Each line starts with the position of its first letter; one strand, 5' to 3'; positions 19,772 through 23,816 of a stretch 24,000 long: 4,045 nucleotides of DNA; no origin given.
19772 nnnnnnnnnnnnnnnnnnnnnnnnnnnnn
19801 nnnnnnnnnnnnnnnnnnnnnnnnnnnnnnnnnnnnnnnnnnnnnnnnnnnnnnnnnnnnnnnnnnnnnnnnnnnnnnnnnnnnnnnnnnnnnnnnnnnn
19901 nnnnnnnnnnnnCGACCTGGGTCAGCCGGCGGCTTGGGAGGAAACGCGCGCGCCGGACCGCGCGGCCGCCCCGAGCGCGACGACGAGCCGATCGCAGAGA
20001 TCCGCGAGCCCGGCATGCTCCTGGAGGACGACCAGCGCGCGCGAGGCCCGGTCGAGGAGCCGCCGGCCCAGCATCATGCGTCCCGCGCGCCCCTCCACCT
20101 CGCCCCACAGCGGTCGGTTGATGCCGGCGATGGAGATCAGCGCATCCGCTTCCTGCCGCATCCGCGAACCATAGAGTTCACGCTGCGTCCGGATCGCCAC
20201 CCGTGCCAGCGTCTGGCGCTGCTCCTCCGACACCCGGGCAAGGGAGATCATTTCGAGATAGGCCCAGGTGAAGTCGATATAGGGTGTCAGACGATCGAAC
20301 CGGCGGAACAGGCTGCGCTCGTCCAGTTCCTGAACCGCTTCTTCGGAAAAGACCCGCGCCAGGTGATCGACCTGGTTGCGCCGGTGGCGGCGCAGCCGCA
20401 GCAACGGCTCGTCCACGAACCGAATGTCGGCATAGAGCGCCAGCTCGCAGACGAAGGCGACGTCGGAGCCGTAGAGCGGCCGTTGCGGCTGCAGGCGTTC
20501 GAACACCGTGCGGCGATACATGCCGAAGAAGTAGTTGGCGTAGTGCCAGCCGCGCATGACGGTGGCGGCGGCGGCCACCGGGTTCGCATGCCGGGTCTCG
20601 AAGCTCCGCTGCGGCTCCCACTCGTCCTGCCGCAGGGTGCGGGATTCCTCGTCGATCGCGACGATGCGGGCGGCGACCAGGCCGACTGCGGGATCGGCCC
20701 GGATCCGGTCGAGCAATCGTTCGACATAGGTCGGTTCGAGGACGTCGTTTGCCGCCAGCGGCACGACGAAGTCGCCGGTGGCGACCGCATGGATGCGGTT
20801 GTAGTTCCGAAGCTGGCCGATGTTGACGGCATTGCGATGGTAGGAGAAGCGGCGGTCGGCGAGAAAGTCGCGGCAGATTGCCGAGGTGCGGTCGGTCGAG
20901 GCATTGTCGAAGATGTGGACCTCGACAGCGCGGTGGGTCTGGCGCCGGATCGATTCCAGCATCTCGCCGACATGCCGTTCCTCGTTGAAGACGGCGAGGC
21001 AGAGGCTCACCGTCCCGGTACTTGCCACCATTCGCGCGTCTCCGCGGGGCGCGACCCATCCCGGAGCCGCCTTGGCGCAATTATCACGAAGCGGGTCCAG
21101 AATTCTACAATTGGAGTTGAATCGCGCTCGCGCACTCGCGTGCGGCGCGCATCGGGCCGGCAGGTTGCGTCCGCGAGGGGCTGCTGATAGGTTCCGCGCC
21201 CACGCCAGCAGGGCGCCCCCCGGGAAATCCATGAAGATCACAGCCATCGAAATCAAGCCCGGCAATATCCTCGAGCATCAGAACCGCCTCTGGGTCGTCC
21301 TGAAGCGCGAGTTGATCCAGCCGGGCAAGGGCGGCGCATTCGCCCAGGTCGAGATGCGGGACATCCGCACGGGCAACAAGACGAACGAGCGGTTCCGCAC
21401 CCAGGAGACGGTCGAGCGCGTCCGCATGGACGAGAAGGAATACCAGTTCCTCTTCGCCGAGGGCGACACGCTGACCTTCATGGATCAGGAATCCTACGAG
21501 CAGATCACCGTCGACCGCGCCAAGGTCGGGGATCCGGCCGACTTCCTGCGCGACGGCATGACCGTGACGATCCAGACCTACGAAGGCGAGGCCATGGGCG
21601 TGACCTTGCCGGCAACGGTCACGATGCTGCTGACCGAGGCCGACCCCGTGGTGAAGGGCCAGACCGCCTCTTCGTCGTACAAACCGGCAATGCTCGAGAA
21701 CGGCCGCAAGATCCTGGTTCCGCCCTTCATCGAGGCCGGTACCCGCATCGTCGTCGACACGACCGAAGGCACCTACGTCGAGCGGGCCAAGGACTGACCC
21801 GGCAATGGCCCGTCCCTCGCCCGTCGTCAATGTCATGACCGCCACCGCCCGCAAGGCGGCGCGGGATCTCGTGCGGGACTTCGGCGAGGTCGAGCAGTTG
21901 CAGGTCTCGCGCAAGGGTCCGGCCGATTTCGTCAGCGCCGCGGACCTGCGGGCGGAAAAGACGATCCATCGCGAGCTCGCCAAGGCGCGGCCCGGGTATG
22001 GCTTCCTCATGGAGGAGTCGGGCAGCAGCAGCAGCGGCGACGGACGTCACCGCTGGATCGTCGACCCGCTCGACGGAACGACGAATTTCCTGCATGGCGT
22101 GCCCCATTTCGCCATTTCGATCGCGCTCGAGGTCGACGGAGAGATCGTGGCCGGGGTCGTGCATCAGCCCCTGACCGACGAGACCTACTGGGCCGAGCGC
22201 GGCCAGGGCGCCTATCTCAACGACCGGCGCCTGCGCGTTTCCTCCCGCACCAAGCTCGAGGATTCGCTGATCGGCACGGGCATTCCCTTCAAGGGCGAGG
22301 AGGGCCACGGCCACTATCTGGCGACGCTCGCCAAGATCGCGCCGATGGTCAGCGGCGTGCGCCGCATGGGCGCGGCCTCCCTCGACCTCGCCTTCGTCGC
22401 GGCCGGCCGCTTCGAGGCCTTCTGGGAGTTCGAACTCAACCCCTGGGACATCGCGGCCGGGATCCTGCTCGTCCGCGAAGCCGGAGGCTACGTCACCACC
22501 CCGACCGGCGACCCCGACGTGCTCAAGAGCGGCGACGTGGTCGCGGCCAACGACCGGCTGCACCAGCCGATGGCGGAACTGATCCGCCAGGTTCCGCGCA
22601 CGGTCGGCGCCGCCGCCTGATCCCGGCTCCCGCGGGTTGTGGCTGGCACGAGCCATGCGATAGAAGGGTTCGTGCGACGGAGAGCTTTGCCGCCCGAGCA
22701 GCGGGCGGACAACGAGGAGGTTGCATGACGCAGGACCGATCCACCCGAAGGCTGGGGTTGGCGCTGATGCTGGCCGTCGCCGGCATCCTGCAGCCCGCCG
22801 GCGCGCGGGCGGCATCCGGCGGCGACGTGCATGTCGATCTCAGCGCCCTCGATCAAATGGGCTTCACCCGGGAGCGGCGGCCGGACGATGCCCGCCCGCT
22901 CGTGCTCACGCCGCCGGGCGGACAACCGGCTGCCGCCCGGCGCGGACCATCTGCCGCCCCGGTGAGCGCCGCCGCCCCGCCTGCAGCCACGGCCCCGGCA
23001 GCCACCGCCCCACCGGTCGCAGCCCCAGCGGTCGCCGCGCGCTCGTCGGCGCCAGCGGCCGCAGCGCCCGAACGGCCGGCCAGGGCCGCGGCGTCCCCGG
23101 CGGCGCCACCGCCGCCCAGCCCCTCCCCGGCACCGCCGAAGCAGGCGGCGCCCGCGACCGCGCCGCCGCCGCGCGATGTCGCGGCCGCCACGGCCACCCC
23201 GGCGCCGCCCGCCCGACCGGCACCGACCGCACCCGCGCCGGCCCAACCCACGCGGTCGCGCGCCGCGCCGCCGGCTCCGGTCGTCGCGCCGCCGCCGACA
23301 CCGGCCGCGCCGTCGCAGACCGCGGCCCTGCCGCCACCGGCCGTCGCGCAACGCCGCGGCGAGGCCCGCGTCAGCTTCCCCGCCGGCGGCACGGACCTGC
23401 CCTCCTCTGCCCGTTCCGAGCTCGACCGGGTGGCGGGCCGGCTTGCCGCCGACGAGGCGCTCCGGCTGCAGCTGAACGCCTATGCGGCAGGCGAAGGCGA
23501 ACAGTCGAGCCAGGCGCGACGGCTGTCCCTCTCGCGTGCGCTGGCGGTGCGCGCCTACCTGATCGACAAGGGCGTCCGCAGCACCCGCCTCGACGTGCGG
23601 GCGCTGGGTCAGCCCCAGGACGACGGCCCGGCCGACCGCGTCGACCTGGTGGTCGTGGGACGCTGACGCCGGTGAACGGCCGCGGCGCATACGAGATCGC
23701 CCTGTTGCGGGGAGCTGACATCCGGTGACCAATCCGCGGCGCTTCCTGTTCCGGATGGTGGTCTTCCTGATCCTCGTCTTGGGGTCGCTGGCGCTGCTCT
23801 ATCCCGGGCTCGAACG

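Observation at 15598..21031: Self-contained five-gene CDP-sugar modification and transfer cassette with no export or polymerisation partners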

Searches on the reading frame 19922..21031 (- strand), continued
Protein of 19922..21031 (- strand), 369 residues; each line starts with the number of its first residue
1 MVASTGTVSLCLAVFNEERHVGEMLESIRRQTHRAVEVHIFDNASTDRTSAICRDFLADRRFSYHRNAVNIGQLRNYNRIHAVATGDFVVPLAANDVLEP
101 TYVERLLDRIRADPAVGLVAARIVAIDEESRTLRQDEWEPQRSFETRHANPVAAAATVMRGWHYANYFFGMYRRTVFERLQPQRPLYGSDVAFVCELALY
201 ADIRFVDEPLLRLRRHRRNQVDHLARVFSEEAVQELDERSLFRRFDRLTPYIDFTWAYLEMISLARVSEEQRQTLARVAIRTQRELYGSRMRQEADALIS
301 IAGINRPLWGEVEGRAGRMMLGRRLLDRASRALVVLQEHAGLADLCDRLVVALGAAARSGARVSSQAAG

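Call 54: fold_search(model_id=the predicted structure, library=pdb)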
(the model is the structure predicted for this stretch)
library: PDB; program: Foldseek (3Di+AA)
matches with E <= 10: 1296; with E <= 0.001: 340
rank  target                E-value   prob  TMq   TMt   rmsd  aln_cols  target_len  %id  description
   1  5hea_A                1.0e-13  1.00  0.48  0.63  11.1       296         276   17  CgT structure in hexamer (released 2016-08-31)
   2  6p61_C                1.4e-13  1.00  0.44  0.84   3.3       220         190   21  Structure of a Glycosyltransferase from Leptospira borgpetersenii serovar Hardjo-bovis (strain JB197) (released 2019-07-10)
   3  1h7q                  2.7e-13  1.00  0.43  0.63   8.2       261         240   16  dTDP-MANGANESE COMPLEX OF SPSA FROM BACILLUS SUBTILIS (released 2001-12-13)
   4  6p61_B                5.4e-13  1.00  0.44  0.84   4.9       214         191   23  Structure of a Glycosyltransferase from Leptospira borgpetersenii serovar Hardjo-bovis (strain JB197) (released 2019-07-10)
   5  2z87_B                8.8e-13  1.00  0.50  0.32   4.9       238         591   20  Crystal structure of chondroitin polymerase from Escherichia coli strain K4 (K4CP) complexed with UDP-GalNAc and UDP (released 2008-09-16)
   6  1qg8                  1.0e-12  1.00  0.43  0.65   8.0       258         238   16  NATIVE (MAGNESIUM-CONTAINING) SPSA FROM BACILLUS SUBTILIS (released 2000-04-21)
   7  2z86_B                1.2e-12  1.00  0.49  0.31   6.4       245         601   19  Crystal structure of chondroitin polymerase from Escherichia coli strain K4 (K4CP) complexed with UDP-GlcUA and UDP (released 2008-09-16)
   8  5tzi                  1.7e-12  1.00  0.55  0.59   9.2       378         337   13  Crystal structure of S. aureus TarS 1-349 (released 2017-01-04)
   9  2z86_D                2.9e-12  1.00  0.49  0.31   6.8       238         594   20  Crystal structure of chondroitin polymerase from Escherichia coli strain K4 (K4CP) complexed with UDP-GlcUA and UDP (released 2008-09-16)
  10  1h7l                  2.9e-12  1.00  0.45  0.67   7.6       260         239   15  dTDP-MAGNESIUM COMPLEX OF SPSA FROM BACILLUS SUBTILIS (released 2001-12-13)
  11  6p61_A                3.8e-12  1.00  0.45  0.83   3.1       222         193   22  Structure of a Glycosyltransferase from Leptospira borgpetersenii serovar Hardjo-bovis (strain JB197) (released 2019-07-10)
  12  2z86_A                4.0e-12  1.00  0.49  0.32   6.8       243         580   20  Crystal structure of chondroitin polymerase from Escherichia coli strain K4 (K4CP) complexed with UDP-GlcUA and UDP (released 2008-09-16)
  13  8viw_A                4.2e-12  1.00  0.48  0.33   4.5       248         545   17  Cryo-EM structure of heparosan synthase 2 from Pasteurella multocida with polysaccharide in the GlcNAc-T active site (released 2024-07-24)
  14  6hnq_B                5.0e-12  1.00  0.57  0.64   8.2       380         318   12  TarP-6RboP-(CH2)6NH2 (released 2018-10-24)
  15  6h21_B                6.5e-12  1.00  0.53  0.62   7.8       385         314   12  TarP-UDP-GlcNAc-Mn (released 2018-09-26)
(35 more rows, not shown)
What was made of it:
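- Soluble GT2 enzymes typically act on lipid-linked or polymeric glycans; the best full-length fold matches are TarS, TarP and RmlT (call 54).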

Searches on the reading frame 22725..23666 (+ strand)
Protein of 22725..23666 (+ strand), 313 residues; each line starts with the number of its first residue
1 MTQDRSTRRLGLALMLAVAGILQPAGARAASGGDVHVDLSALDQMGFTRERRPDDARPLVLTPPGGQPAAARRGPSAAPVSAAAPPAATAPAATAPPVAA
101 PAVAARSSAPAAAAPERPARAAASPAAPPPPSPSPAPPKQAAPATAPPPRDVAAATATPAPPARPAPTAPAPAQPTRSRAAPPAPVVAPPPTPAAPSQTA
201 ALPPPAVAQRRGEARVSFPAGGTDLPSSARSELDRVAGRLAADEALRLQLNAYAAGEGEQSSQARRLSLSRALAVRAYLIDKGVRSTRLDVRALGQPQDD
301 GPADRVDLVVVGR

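Call 41: search_protein_families(library=pfam, proteins=[window:22725-23666:+], max_evalue=0.0001)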
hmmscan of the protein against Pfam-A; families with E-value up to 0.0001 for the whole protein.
window:22725-23666:+ (313 aa): 1 family
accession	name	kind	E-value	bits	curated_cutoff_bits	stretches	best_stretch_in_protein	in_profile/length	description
PF00691.25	OmpA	-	8e-11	42.6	27.2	1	218-298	2-83/98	OmpA family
